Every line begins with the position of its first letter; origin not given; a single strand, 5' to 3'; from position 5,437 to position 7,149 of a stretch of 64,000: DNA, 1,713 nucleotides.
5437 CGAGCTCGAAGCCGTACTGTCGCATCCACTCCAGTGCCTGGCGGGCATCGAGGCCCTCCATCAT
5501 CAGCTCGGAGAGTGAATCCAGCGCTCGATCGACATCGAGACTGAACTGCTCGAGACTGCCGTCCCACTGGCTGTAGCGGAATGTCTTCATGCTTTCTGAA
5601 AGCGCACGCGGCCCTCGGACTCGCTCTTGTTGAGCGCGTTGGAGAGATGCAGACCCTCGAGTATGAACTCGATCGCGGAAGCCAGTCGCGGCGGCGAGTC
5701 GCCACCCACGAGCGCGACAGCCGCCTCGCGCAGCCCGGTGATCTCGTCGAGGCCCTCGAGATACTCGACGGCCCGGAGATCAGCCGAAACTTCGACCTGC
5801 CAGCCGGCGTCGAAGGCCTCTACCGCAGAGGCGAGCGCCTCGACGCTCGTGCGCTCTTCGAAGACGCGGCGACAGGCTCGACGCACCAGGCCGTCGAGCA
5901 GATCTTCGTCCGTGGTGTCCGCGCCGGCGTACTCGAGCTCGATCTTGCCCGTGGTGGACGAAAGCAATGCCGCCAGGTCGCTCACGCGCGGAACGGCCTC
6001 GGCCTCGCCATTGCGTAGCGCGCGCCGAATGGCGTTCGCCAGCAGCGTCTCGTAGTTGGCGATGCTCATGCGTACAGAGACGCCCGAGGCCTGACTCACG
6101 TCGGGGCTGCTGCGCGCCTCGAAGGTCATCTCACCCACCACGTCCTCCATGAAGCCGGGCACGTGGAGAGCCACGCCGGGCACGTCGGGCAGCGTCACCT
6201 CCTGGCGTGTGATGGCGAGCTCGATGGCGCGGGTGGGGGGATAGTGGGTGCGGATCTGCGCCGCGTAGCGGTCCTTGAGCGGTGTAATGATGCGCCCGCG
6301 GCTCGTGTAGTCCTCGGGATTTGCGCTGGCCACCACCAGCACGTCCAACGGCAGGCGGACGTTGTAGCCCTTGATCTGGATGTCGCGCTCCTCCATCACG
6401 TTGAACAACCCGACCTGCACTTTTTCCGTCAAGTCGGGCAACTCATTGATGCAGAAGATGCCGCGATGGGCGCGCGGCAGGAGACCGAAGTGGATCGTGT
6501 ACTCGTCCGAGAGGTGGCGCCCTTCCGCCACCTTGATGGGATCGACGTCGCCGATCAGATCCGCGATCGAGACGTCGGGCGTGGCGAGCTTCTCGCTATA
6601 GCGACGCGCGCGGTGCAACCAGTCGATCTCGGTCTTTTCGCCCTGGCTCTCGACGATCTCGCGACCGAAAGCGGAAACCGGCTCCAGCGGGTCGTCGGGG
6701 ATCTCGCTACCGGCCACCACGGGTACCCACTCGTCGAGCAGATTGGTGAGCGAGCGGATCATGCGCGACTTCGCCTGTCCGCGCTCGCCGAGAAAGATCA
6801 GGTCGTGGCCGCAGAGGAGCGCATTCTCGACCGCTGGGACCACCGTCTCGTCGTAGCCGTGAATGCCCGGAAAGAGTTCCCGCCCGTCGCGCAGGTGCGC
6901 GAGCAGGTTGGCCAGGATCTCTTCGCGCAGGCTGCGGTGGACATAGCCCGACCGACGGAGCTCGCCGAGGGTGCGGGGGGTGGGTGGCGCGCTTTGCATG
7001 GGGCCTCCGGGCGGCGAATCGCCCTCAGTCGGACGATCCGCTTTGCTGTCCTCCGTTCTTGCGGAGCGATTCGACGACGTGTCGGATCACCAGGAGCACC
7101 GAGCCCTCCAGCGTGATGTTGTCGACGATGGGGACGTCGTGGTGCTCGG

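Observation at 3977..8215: Translationally coupled triad heading a seven-gene operon: ATP-cone/2-PGK-like kinase, ChlI-like AAA+ ATPase and a vWA-MIDAS protein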

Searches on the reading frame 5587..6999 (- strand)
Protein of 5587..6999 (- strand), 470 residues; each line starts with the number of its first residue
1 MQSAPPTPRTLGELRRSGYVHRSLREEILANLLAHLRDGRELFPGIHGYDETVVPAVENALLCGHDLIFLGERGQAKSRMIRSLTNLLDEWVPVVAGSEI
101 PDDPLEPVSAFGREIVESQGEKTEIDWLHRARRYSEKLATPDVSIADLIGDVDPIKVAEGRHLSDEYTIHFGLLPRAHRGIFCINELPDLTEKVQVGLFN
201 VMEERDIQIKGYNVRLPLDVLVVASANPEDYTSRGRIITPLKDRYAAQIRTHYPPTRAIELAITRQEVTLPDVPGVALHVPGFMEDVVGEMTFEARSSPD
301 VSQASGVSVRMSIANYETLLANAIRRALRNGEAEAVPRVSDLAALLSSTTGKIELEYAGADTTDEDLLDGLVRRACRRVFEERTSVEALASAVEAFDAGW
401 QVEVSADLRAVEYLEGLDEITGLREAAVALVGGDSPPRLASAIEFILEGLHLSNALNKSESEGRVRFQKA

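Call 7: search_protein_families(library=pfam, proteins=[window:5587-6999:-], max_evalue=0.01)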
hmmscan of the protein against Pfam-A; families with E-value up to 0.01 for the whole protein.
window:5587-6999:- (470 aa): 6 families
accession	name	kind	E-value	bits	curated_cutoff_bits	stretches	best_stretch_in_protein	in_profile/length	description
PF01078.27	Mg_chelatase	-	7.1e-07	29.3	20.3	1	172-229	100-159/207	Magnesium chelatase, subunit ChlI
PF00493.29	MCM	-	7.1e-07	29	23.3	1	164-230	107-175/224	MCM P-loop domain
PF07728.20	AAA_5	-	7.8e-07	29.6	22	1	132-244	26-138/139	AAA domain (dynein-related subfamily)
PF00158.32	Sigma54_activat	-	1.8e-05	24.9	20.2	1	171-228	86-143/168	Sigma-54 interaction domain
PF07726.17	AAA_3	-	6.1e-05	23.4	27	1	179-232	63-116/131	ATPase family associated with various cellular activities (AAA)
PF20030.5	bpMoxR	-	0.0058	16.2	27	0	52-89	19-56/205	MoxR domain in the MoxR-vWA-beta-propeller ternary systems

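Call 8: search_protein_families(library=ncbifam, proteins=[window:5587-6999:-], max_evalue=0.01)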
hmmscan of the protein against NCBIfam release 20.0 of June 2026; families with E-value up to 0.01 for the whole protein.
window:5587-6999:- (470 aa): 9 families
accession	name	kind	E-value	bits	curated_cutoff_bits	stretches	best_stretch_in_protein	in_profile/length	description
TIGR02031.1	BchD-ChlD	equivalog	2.1e-09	36.6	499.55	1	67-254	19-167/608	magnesium chelatase ATPase subunit D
TIGR02442.1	Cob-chelat-sub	hypoth_equivalog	2e-08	33.1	779.45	1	67-266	28-213/641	putative cobaltochelatase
TIGR02030.1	BchI-ChlI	equivalog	5.3e-07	29.1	466.95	1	67-266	28-219/337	magnesium chelatase ATPase subunit I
TIGR00764.1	lon_rel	equivalog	0.00034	19.3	516.6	1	144-213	181-252/608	ATP-dependent protease LonB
NF011953.0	PRK15424.1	equivalog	0.0013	17.4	703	1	170-258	314-403/538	propionate catabolism operon regulatory protein PrpR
TIGR02329.1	propionate_PrpR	equivalog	0.0023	16.6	499.2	1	170-257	299-387/526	propionate catabolism operon regulatory protein PrpR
NF051870.1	NAssimRespRegNtrX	equivalog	0.0039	16.1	600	1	165-227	216-278/452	nitrogen assimilation response regulator NtrX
NF008469.0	PRK11361.1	equivalog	0.0056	15.4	714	1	168-228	227-287/461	acetoacetate metabolism transcriptional regulator AtoC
TIGR02915.1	PEP_resp_reg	equivalog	0.0093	14.8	502.6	0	172-228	227-283/445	PEP-CTERM-box response regulator transcription factor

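Call 10: search_protein_families(library=padloc, proteins=[window:5587-6999:-], max_evalue=0.01)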
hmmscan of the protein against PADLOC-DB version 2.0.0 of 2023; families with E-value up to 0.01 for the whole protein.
window:5587-6999:- (470 aa): 2 families
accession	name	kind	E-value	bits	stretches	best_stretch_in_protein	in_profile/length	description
PDLC01994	RtcR_PspF1--CARF_AAA_HTH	-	0.00085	16.5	0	172-259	244-330/468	-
PDLC01995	RtcR_PspF2--CARF_AAA_HTH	-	0.0021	15.3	1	170-227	253-310/481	-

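Call 11: find_homologous_proteins(query=window:5587-6999:-)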
Query window:5587-6999:- (470 aa): 8000 proteins with E <= 0.001 among 8000 candidates; the best 120 are listed.
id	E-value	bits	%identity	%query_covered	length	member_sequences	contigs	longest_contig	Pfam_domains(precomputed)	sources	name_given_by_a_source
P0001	0.0e+0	1030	100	100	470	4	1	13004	PF00158.33,PF00493.30,PF07728.21,PF01078.28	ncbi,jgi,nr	ncbi:MAG: sigma 54-interacting transcriptional regulator [Deltaproteobacteria bacterium]|nr:sigma 54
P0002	0.0e+0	1023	99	100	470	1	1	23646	PF00158.33,PF00493.30,PF07728.21,PF01078.28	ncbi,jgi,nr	ncbi:MAG: sigma 54-interacting transcriptional regulator [Deltaproteobacteria bacterium]|nr:sigma 54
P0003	0.0e+0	1022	99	100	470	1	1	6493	PF00158.33,PF00493.30,PF07728.21,PF01078.28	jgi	jgi:magnesium chelatase subunit I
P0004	3.8e-270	914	88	100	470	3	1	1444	PF00493.30,PF07728.21,PF01078.28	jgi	jgi:magnesium chelatase subunit I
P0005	5.7e-259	877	83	100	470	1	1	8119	PF00493.30,PF07728.21,PF01078.28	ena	-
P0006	4.9e-257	871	83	100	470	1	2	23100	PF00493.30,PF07728.21,PF01078.28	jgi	jgi:magnesium chelatase subunit I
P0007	2.6e-253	859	81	100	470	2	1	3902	PF00493.30,PF07728.21,PF01078.28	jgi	jgi:magnesium chelatase subunit I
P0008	1.3e-250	850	80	100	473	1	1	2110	PF00493.30,PF01078.28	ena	-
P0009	7.3e-246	834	79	100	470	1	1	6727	PF20030.6,PF07726.18,PF00493.30,PF07728.21,PF01078.28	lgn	-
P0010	8.2e-246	834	79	100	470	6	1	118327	PF00158.33,PF07726.18,PF00493.30,PF07728.21,PF01078.28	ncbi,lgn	-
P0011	1.7e-245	833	80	100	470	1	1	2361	PF00493.30,PF07728.21,PF01078.28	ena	-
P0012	1.4e-244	830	81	97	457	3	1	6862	PF00493.30,PF07728.21,PF01078.28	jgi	jgi:magnesium chelatase subunit I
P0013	3.0e-244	829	80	100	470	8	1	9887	PF00493.30,PF07728.21,PF01078.28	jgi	-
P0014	3.9e-243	825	80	100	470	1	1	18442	PF00158.33,PF00493.30,PF07728.21,PF01078.28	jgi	jgi:magnesium chelatase subunit I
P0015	1.1e-242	824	77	100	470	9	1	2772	PF01078.28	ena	-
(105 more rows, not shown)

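Call 12: find_related_loci(query=window:5587-6999:-, collection=genome_contigs, flank=6000)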
Query window:5587-6999:- (470 aa) in genome_contigs; peptide patterns used: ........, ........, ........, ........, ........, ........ (x = any residue, [..] = any of these).
265 stretches matched a pattern; 149 encode a relative of the query (tblastn E <= 1e-3); the best 80 are kept; 80 distinct loci.
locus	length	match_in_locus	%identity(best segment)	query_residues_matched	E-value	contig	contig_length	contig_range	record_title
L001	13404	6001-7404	77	1-468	0e+0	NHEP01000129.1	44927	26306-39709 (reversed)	MAG: bacterium TMED88 isolate TMED88 MHASMcontig_382410, whole genome shotgun sequence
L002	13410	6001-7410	78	1-470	0e+0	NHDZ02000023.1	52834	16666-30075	MAG: Proteobacteria bacterium TMED72 NHDZ01000142.1, whole genome shotgun sequence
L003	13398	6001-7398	78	2-467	0e+0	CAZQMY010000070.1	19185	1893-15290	MAG TPA_asm: uncultured Spirochaetaceae bacterium isolate SRP128890_co1_63 genome assembly, contig: NODE_4590_length_191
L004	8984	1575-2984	73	1-470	0e+0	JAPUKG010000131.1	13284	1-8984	MAG: Proteobacteria bacterium isolate KW1-S15_187 KW1-S15_187_cg131, whole genome shotgun sequence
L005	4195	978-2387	74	1-470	0e+0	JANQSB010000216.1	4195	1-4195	MAG: Myxococcota bacterium isolate IP29b_bin.86 k99_2052798, whole genome shotgun sequence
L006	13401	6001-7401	74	1-467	0e+0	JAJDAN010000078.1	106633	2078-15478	MAG: Deltaproteobacteria bacterium isolate OFTM107 OFTM107_77, whole genome shotgun sequence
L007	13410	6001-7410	72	1-470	0e+0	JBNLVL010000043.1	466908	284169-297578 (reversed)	MAG: Myxococcota bacterium isolate JB083 k141_72710, whole genome shotgun sequence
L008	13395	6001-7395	71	6-470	0e+0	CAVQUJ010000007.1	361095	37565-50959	MAG: uncultured delta proteobacterium isolate MFD10007.bin.2.102 genome assembly, contig: contig_42792, whole genome sho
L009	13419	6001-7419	72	1-470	0e+0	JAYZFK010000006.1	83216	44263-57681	MAG: Myxococcota bacterium isolate XB_MAG164 DB_MAG164_0006, whole genome shotgun sequence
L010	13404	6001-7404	72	3-470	0e+0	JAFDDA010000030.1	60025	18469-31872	MAG: Deltaproteobacteria bacterium isolate Meg19_02_Bin_151 Meg19_02_Bin_151_scaffold_545, whole genome shotgun sequence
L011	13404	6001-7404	70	2-469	0e+0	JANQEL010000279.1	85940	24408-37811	MAG: Myxococcota bacterium isolate PL23a_bin.25 k99_5532204, whole genome shotgun sequence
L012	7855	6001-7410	70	1-470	0e+0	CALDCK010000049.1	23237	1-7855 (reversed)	MAG: uncultured bacterium isolate N4_Bin_METABAT__21_1 genome assembly, contig: c_000003477758, whole genome shotgun seq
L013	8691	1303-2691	72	2-459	0e+0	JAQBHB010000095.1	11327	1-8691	MAG: Deltaproteobacteria bacterium isolate MAG_452_bin-13 452_bin-13_ctg-095, whole genome shotgun sequence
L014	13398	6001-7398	71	5-470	0e+0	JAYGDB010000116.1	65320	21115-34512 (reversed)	MAG: Myxococcota bacterium isolate OC6_3000m_MAG_334 OC6_3000m_contig_1099173, whole genome shotgun sequence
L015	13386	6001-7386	72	9-470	0e+0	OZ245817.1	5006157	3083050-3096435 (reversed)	MAG: Myxococcota bacterium isolate 0c50699c-d6b7-4b2e-8de7-4d50650ccec7 genome assembly, chromosome: 1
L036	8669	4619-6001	65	3-462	0e+0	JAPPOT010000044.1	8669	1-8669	MAG: Myxococcales bacterium isolate SB9155_S4_bin_12 NODE_1856_length_8669_cov_8.16961, whole genome shotgun sequence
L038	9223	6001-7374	65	6-462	0e+0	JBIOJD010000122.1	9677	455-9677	MAG: Polyangiales bacterium isolate GcL4-4 k141_2142849_length_9677_cov_22.1374, whole genome shotgun sequence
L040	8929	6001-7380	63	8-467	0e+0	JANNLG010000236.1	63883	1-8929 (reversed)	MAG: Deltaproteobacteria bacterium isolate SOY_38_metabat_195 SOY_38_k141_103165, whole genome shotgun sequence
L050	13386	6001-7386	58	9-467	5e-175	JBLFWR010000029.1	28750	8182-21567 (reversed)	MAG: Candidatus Binatia bacterium isolate 3300053785_131 Ga0535658_0003031, whole genome shotgun sequence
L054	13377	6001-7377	56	8-468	3e-166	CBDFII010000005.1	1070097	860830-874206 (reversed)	MAG: Dehalococcoidia bacterium isolate 1e1f5736-07cf-4cce-af67-888d2012246e genome assembly, contig: contig_5, whole gen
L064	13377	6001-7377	50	9-467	4e-149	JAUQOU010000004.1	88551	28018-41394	MAG: bacterium isolate BF2.bins.44.201808 NODE_132_length_88551_cov_1.366880, whole genome shotgun sequence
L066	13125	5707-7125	53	8-467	7e-147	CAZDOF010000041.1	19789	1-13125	MAG TPA_asm: uncultured Planctomycetaceae bacterium isolate SRP092902_co1_39 genome assembly, contig: NODE_3863_length_1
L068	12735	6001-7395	51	7-463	8e-143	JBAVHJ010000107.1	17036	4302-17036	MAG: Terriglobia bacterium isolate MFD05911_ilm_asm_bin3 k127_89659, whole genome shotgun sequence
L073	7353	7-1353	49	31-469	2e-138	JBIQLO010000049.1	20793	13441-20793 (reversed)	MAG: Planctomycetaceae bacterium isolate mag.53g NODE_1720_length_20793, whole genome shotgun sequence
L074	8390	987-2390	51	8-463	2e-136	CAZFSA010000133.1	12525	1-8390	MAG TPA_asm: uncultured Gemmatimonas sp. isolate SRP290908_co1_117 genome assembly, contig: NODE_7105_length_12525_cov_1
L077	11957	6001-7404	51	8-463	7e-136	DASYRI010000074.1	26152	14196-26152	MAG TPA_asm: Gemmatimonadales bacterium isolate SMAG_U4507 k141_3782564, whole genome shotgun sequence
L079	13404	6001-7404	50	8-463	2e-135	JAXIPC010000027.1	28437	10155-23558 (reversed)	MAG: Gemmatimonadales bacterium isolate Fractures_MAG_09 c_000000104976, whole genome shotgun sequence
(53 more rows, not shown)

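Call 17: search_protein_families(library=pfam, proteins=[L040:5082-5939:+, L074:5833-7257:-, L077:10878-11945:-, L050:8998-11637:+, L050:11726-13168:+, L050:2649-4559:+, L050:600-1886:+, L050:1862-2566:+, L050:4582-4932:+, L050:4942-5439:+], max_evalue=0.001)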
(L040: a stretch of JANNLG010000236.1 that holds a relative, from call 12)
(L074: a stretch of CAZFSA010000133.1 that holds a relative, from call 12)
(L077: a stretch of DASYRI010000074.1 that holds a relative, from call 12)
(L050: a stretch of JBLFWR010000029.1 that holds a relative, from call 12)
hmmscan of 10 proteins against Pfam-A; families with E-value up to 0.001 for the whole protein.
L040:5082-5939:+ (285 aa): 1 family
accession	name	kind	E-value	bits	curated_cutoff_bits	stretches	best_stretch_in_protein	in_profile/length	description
PF01435.24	Peptidase_M48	-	2.8e-31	109.2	20.3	1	56-236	6-183/186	Peptidase family M48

L074:5833-7257:- (474 aa): 1 family
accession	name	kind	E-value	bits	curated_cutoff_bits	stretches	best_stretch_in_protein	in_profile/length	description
PF01435.24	Peptidase_M48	-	2e-39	135.8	20.3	1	58-237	3-182/186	Peptidase family M48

L077:10878-11945:- (355 aa): 1 family
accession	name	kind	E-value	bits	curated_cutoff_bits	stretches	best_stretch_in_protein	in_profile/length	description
PF01435.24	Peptidase_M48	-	1e-19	71.5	20.3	1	2-121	69-185/186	Peptidase family M48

L050:8998-11637:+ (879 aa): 5 families
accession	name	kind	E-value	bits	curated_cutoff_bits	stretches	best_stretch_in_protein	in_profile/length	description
PF00488.27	MutS_V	-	4.8e-80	268.4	30.2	1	629-814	1-187/188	MutS domain V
PF05192.23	MutS_III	-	2.5e-44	152.4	34.1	1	282-577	1-194/194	MutS domain III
PF01624.25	MutS_I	-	1.1e-40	138.8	20.6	1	12-123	1-113/113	MutS domain I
PF05190.23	MutS_IV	-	1.8e-25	89.4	22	1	446-537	1-92/92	MutS family domain IV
PF05188.22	MutS_II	-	1.9e-14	54.6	25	1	131-266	1-133/133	MutS domain II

L050:11726-13168:+ (480 aa): 3 families
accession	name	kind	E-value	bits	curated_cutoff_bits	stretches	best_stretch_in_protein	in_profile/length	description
PF01520.23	Amidase_3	-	6.2e-51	173.3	27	1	250-468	1-173/174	N-acetylmuramoyl-L-alanine amidase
PF11741.13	AMIN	-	1.8e-14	54.1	20.5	2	78-130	30-83/101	AMIN domain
PF24837.1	AMIN-like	-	0.00014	22.4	27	0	41-147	3-128/129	AMIN-like domain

L050:2649-4559:+ (636 aa): 5 families
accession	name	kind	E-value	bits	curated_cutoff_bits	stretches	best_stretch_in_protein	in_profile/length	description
PF00575.29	S1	-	1.1e-95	314.5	22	6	475-546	3-74/74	S1 RNA binding domain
PF23459.1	S1_RRP5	-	3e-30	105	27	4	477-544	4-71/72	RRP5 S1 domain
PF21710.3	Spt6_S1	-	6.2e-13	49.3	27.5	0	483-546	23-87/91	Spt6, S1/OB domain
PF17092.11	PCB_OB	-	4.5e-07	31.1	27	0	388-441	30-93/111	Penicillin-binding protein OB-like domain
PF13509.12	S1_2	-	2.6e-06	27.9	21.8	0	478-510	3-35/61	S1 domain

L050:600-1886:+ (428 aa): 1 family
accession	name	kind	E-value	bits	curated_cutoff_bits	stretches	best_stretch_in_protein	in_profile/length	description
PF00275.25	EPSP_synthase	-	1.8e-102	343.7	22.8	1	10-421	3-415/417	EPSP synthase (3-phosphoshikimate 1-carboxyvinyltransferase)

L050:1862-2566:+ (234 aa): 3 families
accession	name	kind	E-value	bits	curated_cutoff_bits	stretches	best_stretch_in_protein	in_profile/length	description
PF02224.24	Cytidylate_kin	-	9e-62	209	26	1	15-225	1-208/211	Cytidylate kinase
PF13189.12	Cytidylate_kin2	-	5.1e-06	27.2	28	1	14-179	1-140/176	Cytidylate kinase-like family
PF13238.12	AAA_18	-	0.00045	21.1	29.4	0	15-171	1-115/128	AAA domain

L050:4582-4932:+ (116 aa): 2 families
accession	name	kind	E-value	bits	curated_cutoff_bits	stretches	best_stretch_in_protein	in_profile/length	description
PF00216.26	Bac_DNA_binding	-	4.8e-31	107.3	22.4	1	1-90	1-89/90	Bacterial DNA-binding protein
PF18291.6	HU-HIG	-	0.00013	22.5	26.2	1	17-93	47-121/125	HU domain fused to wHTH, Ig, or Glycine-rich motif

L050:4942-5439:+ (165 aa): 1 family
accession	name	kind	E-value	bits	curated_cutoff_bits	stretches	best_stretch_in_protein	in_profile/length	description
PF01230.28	HIT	-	1.5e-11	45.2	21.5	1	41-130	8-96/98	HIT domain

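Call 18: search_solved_structures(query=window:5587-6999:-, max_evalue=0.01)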
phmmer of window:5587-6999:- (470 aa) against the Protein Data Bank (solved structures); distinct sequences matched with E-value up to 0.01: 5.
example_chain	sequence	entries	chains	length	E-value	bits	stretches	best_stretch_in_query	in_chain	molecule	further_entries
8osf_A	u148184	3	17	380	2.2e-09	39.9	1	66-270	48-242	Magnesium-chelatase subunit ChlI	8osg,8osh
6l8d_A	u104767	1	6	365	8.4e-07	31.4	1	33-267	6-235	Magnesium-chelatase subunit ChlI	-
6raw_6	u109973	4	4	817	0.0022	20.2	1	164-316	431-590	DNA replication licensing factor Mcm6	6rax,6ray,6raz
4zpx_A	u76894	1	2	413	0.0046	19.1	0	148-213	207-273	ATP-dependent protease Lon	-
3k1j_A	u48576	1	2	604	0.0085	18.2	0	148-213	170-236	ATP-dependent protease Lon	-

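Call 22: find_encoding_contigs(protein=window:5587-6999:-, flank=10000, max_places=3)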
Protein window:5587-6999:- (470 aa): no gene with exactly this product is on record in the collection.

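Call 26: search_dna_similar(query=window:5587-6999:-, collection=plasmids, mode=protein, max_rows=25, max_evalue=1e-20)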
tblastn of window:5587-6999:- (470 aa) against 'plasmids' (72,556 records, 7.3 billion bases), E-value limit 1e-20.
Records with a match: 4; places in all: 4; records where one place covers at least 80% of the query: 4.
Best place of each record, by identity: <60% 4.
By first word of the organism name: Thermomicrobium 1; Nonomuraea 1; Nocardia 1; Tsukamurella 1.
By predicted mobility (MOB-suite, as given by PLSDB): non-mobilizable 4.
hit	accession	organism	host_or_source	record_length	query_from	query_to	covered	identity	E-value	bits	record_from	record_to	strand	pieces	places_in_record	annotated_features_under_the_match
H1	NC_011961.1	Thermomicrobium roseum DSM 5159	-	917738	8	463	97%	57.0%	5e-166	526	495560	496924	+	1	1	sigma 54-interacting transcriptional regulator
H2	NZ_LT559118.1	Nonomuraea gerenzanensis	-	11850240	8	463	97%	50.5%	6e-123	402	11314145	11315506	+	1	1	none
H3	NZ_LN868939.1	Nocardia farcinica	not known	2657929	8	470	99%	48.6%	4e-119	391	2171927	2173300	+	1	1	none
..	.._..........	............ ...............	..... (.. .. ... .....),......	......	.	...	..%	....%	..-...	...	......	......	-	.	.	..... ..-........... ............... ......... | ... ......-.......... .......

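Call 27: get_annotated_region(hit=H1, flank=8000)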
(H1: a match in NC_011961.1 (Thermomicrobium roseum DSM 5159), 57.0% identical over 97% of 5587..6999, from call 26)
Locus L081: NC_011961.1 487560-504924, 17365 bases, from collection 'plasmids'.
description: Thermomicrobium roseum DSM 5159 plasmid unnamed, complete sequence
organism: Thermomicrobium roseum DSM 5159 (NCBI taxid 309801)
taxonomy: Bacteria; Thermomicrobiota; Thermomicrobia; Thermomicrobiales; Thermomicrobiaceae; Thermomicrobium; Thermomicrobium roseum; Thermomicrobium roseum DSM 5159
host: -; source: -; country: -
typing (MOB-suite, as given by PLSDB): non-mobilizable
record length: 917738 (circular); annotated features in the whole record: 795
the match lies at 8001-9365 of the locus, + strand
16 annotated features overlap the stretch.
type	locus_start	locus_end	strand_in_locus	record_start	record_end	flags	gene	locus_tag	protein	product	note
CDS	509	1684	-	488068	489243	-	-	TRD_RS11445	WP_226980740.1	hypothetical protein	-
CDS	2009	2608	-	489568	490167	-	-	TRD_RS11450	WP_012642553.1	hypothetical protein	-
CDS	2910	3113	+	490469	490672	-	-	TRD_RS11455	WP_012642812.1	hypothetical protein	-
CDS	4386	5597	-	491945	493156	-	-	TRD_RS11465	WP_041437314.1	hypothetical protein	-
CDS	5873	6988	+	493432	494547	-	-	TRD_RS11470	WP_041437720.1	citrate/2-methylcitrate synthase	GO:0006099 - tricarboxylic acid cycle [Evidence IEA]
CDS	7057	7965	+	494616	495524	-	-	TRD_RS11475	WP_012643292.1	type II secretion system protein E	-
CDS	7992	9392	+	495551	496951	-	-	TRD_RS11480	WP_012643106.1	sigma 54-interacting transcriptional regulator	GO:0006355 - regulation of DNA-templated transcription [Evidence IEA]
CDS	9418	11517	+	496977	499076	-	-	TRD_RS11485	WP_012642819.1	VWA domain-containing protein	-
CDS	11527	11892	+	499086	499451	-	-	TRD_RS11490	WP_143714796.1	hypothetical protein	-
CDS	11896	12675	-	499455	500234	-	-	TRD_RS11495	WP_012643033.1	biotin/lipoate A/B protein ligase family protein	-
CDS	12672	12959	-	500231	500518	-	-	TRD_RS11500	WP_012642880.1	biotin/lipoate A/B protein ligase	-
CDS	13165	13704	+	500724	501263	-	-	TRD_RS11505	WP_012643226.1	YIP1 family protein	-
CDS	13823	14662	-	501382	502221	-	-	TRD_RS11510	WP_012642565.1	carbon-nitrogen hydrolase family protein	-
CDS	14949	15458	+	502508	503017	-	-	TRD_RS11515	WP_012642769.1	hypothetical protein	-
CDS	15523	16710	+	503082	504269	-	-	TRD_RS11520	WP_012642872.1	hypothetical protein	-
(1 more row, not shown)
